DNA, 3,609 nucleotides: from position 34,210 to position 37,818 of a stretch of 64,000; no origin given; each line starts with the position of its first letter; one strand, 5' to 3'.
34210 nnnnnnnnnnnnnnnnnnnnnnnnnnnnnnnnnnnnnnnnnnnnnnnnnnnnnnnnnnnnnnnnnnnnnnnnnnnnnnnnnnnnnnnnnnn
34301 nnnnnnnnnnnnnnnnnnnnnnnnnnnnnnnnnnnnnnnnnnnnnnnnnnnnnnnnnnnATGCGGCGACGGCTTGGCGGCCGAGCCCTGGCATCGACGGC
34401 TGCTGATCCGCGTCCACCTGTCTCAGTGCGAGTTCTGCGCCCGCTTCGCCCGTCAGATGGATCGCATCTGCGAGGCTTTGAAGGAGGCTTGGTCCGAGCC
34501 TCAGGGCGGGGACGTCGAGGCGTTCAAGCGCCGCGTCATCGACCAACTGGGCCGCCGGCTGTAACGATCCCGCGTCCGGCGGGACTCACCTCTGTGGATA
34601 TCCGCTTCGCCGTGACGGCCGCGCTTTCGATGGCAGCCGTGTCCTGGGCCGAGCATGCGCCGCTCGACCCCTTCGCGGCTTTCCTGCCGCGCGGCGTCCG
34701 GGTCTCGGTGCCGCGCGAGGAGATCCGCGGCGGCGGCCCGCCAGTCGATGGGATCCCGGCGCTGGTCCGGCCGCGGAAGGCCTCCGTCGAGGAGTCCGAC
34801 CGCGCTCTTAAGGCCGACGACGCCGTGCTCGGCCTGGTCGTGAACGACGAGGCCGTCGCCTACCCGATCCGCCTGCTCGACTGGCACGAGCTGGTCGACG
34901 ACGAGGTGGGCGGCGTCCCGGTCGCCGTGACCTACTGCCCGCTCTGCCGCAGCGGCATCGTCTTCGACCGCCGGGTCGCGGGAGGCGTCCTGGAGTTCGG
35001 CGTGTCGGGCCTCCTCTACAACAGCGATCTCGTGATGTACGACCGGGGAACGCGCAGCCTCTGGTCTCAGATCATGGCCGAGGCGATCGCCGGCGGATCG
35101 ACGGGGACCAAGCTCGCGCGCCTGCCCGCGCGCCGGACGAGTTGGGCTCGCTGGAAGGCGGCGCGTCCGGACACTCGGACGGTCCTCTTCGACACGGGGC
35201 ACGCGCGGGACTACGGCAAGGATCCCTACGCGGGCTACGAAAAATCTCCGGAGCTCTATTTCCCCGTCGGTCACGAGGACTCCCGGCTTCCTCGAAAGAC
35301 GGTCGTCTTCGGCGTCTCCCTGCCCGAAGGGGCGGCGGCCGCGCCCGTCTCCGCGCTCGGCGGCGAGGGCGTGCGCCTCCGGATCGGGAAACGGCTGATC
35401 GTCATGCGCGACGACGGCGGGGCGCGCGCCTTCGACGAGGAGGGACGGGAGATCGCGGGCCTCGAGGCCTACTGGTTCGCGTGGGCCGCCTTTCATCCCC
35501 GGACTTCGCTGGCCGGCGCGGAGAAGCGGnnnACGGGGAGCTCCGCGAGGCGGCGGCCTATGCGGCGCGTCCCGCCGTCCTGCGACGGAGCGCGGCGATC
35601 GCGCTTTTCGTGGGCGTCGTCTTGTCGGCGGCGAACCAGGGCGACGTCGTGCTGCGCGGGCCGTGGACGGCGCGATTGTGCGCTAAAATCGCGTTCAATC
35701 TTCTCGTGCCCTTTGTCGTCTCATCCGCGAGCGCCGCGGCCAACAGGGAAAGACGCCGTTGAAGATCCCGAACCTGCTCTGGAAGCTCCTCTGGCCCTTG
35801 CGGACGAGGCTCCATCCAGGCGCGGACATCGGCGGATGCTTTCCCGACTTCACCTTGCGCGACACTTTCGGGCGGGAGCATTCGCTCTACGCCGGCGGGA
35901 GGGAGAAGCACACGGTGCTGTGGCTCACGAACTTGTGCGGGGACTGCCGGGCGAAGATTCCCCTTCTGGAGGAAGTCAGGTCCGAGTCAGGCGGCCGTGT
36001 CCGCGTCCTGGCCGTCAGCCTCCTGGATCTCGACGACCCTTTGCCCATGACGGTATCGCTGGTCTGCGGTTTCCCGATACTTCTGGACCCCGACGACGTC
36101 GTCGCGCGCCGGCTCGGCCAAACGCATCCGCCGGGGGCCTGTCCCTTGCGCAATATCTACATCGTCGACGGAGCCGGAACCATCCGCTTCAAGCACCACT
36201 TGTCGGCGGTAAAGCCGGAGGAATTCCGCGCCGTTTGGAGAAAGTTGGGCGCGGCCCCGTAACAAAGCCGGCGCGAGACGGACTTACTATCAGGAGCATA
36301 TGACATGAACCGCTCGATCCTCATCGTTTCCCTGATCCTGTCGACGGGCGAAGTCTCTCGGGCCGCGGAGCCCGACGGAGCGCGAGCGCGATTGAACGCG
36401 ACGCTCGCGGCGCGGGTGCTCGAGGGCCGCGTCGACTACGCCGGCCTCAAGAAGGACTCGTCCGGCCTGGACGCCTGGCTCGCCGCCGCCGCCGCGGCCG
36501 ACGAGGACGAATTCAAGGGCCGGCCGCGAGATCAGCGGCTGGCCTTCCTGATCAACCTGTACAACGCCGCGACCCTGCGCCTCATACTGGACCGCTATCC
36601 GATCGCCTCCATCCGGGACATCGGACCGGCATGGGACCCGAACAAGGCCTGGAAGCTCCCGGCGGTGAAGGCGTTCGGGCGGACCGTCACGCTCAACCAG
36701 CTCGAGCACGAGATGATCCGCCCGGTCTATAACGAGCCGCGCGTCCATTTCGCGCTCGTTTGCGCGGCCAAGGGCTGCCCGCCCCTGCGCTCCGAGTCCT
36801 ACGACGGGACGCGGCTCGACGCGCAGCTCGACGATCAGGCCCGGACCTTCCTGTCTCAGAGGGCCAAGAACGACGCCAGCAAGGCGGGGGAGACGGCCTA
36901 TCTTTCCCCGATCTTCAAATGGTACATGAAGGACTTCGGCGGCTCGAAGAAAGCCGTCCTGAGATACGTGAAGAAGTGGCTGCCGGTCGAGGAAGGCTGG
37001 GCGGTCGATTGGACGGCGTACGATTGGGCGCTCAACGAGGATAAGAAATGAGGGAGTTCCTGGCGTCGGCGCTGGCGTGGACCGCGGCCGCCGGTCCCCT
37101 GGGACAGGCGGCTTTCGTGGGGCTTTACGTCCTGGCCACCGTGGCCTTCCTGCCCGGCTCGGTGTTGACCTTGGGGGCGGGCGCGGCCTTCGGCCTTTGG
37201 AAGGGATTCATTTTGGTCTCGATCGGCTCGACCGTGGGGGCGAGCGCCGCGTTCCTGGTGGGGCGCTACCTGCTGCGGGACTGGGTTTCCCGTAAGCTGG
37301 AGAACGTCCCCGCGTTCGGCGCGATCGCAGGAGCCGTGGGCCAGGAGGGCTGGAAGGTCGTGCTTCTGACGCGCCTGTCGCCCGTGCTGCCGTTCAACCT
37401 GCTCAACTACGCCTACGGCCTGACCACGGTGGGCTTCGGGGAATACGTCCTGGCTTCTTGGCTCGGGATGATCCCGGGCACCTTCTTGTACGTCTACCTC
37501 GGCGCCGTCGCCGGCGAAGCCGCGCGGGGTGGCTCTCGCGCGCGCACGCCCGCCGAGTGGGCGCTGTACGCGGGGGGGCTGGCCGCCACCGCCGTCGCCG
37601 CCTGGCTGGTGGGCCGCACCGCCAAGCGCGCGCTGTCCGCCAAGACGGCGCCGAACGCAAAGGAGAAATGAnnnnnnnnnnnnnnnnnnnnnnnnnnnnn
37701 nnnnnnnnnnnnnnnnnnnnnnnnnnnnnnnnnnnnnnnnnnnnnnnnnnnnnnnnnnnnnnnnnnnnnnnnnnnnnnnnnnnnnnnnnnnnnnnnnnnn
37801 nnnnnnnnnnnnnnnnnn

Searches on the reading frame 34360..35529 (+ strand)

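Call 52: search_protein_families(library=pfam, proteins=[window:34360-35529:+], max_evalue=0.0001)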
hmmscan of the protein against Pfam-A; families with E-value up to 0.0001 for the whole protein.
window:34360-35529:+ (390 aa): 1 family
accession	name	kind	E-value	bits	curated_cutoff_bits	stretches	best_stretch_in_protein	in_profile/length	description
PF11376.13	DUF3179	-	1.8e-83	280.8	27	1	130-382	2-292/292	Protein of unknown function (DUF3179)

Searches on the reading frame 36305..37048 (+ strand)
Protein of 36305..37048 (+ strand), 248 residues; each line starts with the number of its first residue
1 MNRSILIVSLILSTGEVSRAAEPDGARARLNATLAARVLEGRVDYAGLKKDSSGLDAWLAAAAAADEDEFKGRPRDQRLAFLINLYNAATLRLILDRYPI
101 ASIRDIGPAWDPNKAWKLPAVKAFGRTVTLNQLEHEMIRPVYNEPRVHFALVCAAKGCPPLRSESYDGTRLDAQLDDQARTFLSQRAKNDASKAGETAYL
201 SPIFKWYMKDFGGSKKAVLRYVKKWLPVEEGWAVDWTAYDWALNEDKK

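Call 52: search_protein_families(library=pfam, proteins=[window:36305-37048:+], max_evalue=0.0001)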
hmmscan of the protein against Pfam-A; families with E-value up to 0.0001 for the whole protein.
window:36305-37048:+ (248 aa): 1 family
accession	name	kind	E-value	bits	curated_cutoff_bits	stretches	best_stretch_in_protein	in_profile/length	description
PF04784.19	DUF547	-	1.1e-24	87.3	27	1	74-183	5-125/125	Protein of unknown function, DUF547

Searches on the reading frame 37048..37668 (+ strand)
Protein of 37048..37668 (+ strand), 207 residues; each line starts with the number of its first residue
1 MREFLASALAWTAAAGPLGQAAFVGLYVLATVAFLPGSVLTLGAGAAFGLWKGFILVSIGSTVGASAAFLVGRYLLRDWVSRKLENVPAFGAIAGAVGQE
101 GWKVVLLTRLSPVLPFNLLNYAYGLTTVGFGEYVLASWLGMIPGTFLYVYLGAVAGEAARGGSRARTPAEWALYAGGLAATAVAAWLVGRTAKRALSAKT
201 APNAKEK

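Call 52: search_protein_families(library=pfam, proteins=[window:37048-37668:+], max_evalue=0.0001)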
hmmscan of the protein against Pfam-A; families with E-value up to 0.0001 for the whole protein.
window:37048-37668:+ (207 aa): 1 family
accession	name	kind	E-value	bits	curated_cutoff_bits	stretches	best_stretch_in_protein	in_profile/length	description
PF09335.16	VTT_dom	-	2e-30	106.2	33.9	1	35-153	1-122/123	VTT domain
